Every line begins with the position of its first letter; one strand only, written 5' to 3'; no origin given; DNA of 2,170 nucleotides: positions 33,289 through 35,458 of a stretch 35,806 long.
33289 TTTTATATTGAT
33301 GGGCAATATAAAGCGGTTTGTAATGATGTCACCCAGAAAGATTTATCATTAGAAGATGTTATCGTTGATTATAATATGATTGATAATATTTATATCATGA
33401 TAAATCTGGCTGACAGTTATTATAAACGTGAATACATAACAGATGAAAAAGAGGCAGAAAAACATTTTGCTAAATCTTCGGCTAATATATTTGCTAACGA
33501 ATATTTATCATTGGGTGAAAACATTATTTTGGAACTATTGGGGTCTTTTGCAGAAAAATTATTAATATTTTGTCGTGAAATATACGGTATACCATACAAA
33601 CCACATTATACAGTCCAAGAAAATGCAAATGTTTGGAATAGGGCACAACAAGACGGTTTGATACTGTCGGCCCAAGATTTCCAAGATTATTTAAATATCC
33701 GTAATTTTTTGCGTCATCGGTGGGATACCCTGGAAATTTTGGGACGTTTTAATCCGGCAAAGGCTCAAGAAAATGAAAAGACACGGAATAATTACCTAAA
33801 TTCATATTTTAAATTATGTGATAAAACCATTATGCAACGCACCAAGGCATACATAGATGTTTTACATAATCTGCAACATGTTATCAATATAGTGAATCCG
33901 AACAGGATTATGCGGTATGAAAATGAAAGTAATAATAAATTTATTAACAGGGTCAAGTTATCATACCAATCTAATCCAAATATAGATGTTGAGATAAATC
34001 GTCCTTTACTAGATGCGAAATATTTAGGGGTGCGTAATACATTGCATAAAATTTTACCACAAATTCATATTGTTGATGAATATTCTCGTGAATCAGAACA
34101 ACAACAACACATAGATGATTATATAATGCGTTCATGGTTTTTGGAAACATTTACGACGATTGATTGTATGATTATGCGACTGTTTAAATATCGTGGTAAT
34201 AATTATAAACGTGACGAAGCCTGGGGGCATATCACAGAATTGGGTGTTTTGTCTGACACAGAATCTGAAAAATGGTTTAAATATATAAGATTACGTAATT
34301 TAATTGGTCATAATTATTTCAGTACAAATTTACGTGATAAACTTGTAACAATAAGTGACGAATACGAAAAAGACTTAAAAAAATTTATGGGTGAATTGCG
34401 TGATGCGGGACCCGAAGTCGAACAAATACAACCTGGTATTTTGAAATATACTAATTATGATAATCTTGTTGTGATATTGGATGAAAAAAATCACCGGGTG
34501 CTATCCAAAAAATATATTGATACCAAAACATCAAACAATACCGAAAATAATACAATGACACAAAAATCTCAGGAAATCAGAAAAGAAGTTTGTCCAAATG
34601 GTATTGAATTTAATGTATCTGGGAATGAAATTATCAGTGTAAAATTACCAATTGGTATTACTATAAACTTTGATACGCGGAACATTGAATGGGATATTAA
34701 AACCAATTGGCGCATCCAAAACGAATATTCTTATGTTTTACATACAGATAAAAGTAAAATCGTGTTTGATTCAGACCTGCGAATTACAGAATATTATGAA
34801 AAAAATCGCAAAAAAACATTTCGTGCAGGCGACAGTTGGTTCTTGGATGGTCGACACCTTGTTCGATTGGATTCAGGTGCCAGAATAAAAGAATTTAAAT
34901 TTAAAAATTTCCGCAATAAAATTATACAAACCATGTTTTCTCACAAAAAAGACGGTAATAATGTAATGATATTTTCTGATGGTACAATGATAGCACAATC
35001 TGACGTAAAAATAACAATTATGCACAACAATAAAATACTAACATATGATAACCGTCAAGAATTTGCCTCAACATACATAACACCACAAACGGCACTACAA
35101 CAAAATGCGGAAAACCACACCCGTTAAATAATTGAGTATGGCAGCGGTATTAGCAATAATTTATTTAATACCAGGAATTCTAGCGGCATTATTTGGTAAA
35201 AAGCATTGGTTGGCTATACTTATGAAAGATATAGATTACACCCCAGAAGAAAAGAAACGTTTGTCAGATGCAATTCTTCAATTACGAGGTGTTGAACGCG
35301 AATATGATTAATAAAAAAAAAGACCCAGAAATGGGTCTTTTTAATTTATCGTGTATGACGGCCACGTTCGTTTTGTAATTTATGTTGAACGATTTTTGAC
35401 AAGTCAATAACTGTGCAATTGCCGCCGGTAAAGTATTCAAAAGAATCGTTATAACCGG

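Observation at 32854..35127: Single-chain tandem-HEPN protein: two RNxxxH RNase motifs fused in cis, with no MNT partner and no CRISPR array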

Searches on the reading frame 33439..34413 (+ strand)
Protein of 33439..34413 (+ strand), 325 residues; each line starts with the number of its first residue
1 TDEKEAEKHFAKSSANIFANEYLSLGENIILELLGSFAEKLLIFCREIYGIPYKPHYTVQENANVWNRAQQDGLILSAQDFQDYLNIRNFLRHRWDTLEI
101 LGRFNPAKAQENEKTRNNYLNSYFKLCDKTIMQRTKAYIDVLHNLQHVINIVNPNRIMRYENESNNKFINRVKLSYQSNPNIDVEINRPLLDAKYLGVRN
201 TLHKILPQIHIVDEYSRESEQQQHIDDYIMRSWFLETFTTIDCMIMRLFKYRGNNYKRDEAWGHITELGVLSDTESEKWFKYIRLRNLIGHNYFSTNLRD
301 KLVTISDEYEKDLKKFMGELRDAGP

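Call 60: predict_structure(alignment_id=A3)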
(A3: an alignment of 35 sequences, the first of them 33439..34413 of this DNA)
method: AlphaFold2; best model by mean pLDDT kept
length: 325 residues; sequences in the alignment: 35
mean_pLDDT: 86.5   pTM: 0.73
mean pLDDT of the five models: 86.5, 85.2, 84.9, 84.6, 84.0
residues with pLDDT >= 90: 160; 70-90: 129; 50-70: 32; < 50: 4
segments of 3 or more residues with pLDDT < 50: 99-102
pLDDT, mean of each block of 10 residues (from residue 1): 68 68 74 89 94 88 96 95 92 61 66 85 90 87 89 92 93 96 89 88 96 75 84 88 87 85 92 95 92 84 96 96 82
secondary structure, 60 per line:
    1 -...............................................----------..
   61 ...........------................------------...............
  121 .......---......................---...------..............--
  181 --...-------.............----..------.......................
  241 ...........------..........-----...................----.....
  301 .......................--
elements in order: H2-48 H59-71 H78-93 H106-127 H131-152 E156-158 H165-178 E183-185 H193-205 H218-251 H258-267 H273-291 H296-323

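Call 63: fold_search(model_id=the predicted structure, library=pdb)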
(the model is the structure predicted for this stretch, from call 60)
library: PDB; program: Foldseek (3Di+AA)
matches with E <= 10: 109; with E <= 0.001: 0
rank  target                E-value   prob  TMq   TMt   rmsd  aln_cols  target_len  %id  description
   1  7bxo_F                1.3e+00  0.99  0.28  0.65   2.8       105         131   12  Crystal structure of the toxin-antitoxin with AMP-PNP (released 2020-09-30)
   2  6m6u_G                1.4e+00  0.98  0.27  0.62   2.5        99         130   14  Crystal structure the toxin-antitoxin MntA-HpeT mutant-D39ED41E (released 2020-09-30)
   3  7ank_A                1.4e+00  0.05  0.11  0.08  38.0       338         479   12  Crystal structure of sarcomeric protein FATZ-1 (d91-FATZ-1 construct) in complex with half dimer of alpha-actinin-2 (released 2021-06-30)
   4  7abi_S                1.8e+00  0.04  0.13  0.13  22.4       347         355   15  Human pre-Bact-2 spliceosome (released 2021-02-10)
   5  6elu_J                2.0e+00  0.09  0.16  0.23  14.3       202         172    9  Structure of Serum Resistance Associated protein from T. b. rhodesiense (released 2018-01-24)
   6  1wwp_A                2.1e+00  0.96  0.28  0.70   5.7       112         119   16  Crystal structure of ttk003001694 from Thermus Thermophilus HB8 (released 2005-07-12)
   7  8e0m_D                2.1e+00  0.09  0.13  0.20  20.1       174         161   17  Homotrimeric variant of tcTRP9, BGL15 (released 2023-04-12)
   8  7pua_F3               2.1e+00  0.04  0.13  0.07  21.4       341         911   11  Middle assembly intermediate of the Trypanosoma brucei mitoribosomal small subunit (released 2022-03-02)
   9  8xeh_D                2.2e+00  0.72  0.24  0.57  11.4       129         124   15  Crystal structure of HEPN-MNT complex (released 2024-12-18)
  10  7ae6_B                2.2e+00  0.54  0.25  0.48  13.2       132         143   18  Crystal structure of di-AMPylated HEPN(R102A) toxin (released 2020-12-30)
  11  5osi_E                2.5e+00  0.03  0.12  0.13  22.4       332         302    8  Structure of retromer VPS29-VPS35C subunits complexed with RidL harpin loop (163-176) (released 2017-12-13)
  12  5yep_B                2.6e+00  0.90  0.28  0.63   4.5       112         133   15  Crystal structure of SO_3166-SO_3165 from Shewanella oneidensis (released 2018-03-28)
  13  8yqy_J                2.6e+00  0.06  0.14  0.05  28.0       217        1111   10  ASFV RNA polymerase-M1249L complex complete (released 2024-11-06)
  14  7bxo_G                2.9e+00  0.72  0.26  0.56   4.9       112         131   19  Crystal structure of the toxin-antitoxin with AMP-PNP (released 2020-09-30)
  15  3hah_B                2.9e+00  0.04  0.11  0.12  29.8       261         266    9  Crystal structure of human PACSIN1 F-BAR domain (C2 lattice) (released 2009-06-16)
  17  2hsb                  3.0e+00  0.63  0.24  0.53   5.3       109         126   15  Crystal structure of a hepn domain containing protein (af_0298) from archaeoglobus fulgidus at 1.95 A resolution (released 2006-08-15)
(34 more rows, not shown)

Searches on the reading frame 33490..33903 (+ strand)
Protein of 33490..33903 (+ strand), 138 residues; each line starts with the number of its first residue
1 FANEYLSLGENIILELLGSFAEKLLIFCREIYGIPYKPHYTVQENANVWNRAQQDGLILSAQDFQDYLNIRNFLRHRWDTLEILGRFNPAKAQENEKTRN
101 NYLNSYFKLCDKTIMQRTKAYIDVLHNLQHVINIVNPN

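Call 27: search_solved_structures(query=A2, max_evalue=10, show_alignments=3)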
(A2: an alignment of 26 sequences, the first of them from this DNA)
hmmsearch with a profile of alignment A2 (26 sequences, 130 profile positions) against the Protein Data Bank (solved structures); distinct sequences matched with E-value up to 10: 0.

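Call 28: search_protein_families(library=pfam, alignment_id=A2, max_evalue=1)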
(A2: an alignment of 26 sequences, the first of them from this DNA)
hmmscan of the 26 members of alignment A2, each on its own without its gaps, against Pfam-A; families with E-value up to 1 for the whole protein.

A. member 1, seq(138 aa): 0 families

B. families by the number of members that match (of 26 scanned): 27 families (the first 25 are shown)
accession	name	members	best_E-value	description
PF01934.22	HepT-like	11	6.6e-05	Ribonuclease HepT-like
PF08780.16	NTase_sub_bind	8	0.00079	Nucleotidyltransferase substrate binding protein like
PF05946.17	TcpA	1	0.0054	Toxin-coregulated pilus subunit TcpA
PF18733.6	HEPN_LA2681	1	0.0072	LA2681-like HEPN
PF08634.16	Pet127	1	0.017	Mitochondrial protein Pet127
PF09093.17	Lyase_catalyt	1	0.017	Lyase, catalytic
PF06599.16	DUF1139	1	0.018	Protein of unknown function (DUF1139)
PF10155.14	CNOT11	1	0.023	CCR4-NOT transcription complex subunit 11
PF16037.10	DUF4790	1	0.024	Domain of unknown function (DUF4790)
PF12698.13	ABC2_membrane_3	1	0.031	ABC-2 family transporter protein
PF08888.16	HopJ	1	0.032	HopJ type III effector protein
PF00984.24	UDPG_MGDP_dh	1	0.034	UDP-glucose/GDP-mannose dehydrogenase family, central domain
PF14182.11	YgaB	1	0.042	YgaB-like protein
PF10992.13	Epiplasmin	1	0.046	Epiplasmin protein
PF08349.16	DUF1722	1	0.053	Protein of unknown function (DUF1722)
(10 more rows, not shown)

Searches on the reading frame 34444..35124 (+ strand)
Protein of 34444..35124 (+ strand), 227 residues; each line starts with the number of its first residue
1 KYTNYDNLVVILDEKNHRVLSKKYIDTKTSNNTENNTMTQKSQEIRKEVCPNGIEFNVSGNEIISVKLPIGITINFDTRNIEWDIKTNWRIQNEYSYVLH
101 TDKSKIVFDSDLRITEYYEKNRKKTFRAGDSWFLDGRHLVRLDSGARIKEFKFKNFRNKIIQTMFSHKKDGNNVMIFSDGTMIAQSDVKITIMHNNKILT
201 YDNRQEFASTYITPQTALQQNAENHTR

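Call 68: search_protein_families(library=pfam, alignment_id=A5, max_evalue=10)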
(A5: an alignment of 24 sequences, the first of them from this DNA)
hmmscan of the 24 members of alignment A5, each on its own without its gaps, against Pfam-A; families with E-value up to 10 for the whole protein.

A. member 1, seq(227 aa): 3 families
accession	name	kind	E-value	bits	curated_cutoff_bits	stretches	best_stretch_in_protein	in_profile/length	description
PF00659.24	POLO_box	-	0.018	15.5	23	1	98-127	16-46/61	POLO box duplicated region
PF00094.30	VWD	-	0.058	14.1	22.9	1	30-82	73-122/156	von Willebrand factor type D domain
PF01436.27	NHL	-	0.18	12.3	20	1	6-19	12-25/28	NHL repeat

B. families by the number of members that match (of 24 scanned): 23 families
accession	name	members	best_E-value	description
PF00659.24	POLO_box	5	0.0088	POLO box duplicated region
PF07202.18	Tcp10_C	3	0.00072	T-complex protein 10 C-terminus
PF16284.10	DUF4930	1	0.0027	Domain of unknown function (DUF4930)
PF06594.17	HCBP_related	1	0.0045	Haemolysin-type calcium binding protein related domain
PF05345.18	He_PIG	1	0.034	Putative Ig domain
PF12234.13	Rav1p_C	1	0.046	RAVE protein 1 C terminal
PF20188.4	DUF6551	1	0.054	Family of unknown function (DUF6551)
PF16996.10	Asp4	1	0.054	Accessory secretory protein Sec Asp4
PF02425.20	GBP_PSP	1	0.056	Paralytic/GBP/PSP peptide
PF00094.30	VWD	1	0.058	von Willebrand factor type D domain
PF03442.20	CBM_X2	1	0.066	Carbohydrate binding domain X2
PF14593.12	PH_3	1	0.067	PH domain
PF10087.14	DUF2325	1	0.08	Uncharacterized protein conserved in bacteria (DUF2325)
PF00900.26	Ribosomal_S4e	1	0.08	Ribosomal family S4e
PF02362.26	B3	1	0.087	B3 DNA binding domain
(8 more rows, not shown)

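Call 70: search_solved_structures(query=A5, max_evalue=10)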
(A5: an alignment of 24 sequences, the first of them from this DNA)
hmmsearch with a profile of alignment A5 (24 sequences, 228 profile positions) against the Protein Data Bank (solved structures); distinct sequences matched with E-value up to 10: 0.

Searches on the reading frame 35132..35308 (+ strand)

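Call 36: search_protein_families(library=pfam, proteins=[window:35132-35308:+], max_evalue=0.001)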
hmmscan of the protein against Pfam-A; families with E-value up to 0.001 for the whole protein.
window:35132-35308:+ (59 aa): 1 family
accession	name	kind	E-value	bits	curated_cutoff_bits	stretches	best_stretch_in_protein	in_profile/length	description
PF14373.11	Imm_superinfect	-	0.00047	20.4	27.9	1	10-31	1-22/42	Superinfection immunity protein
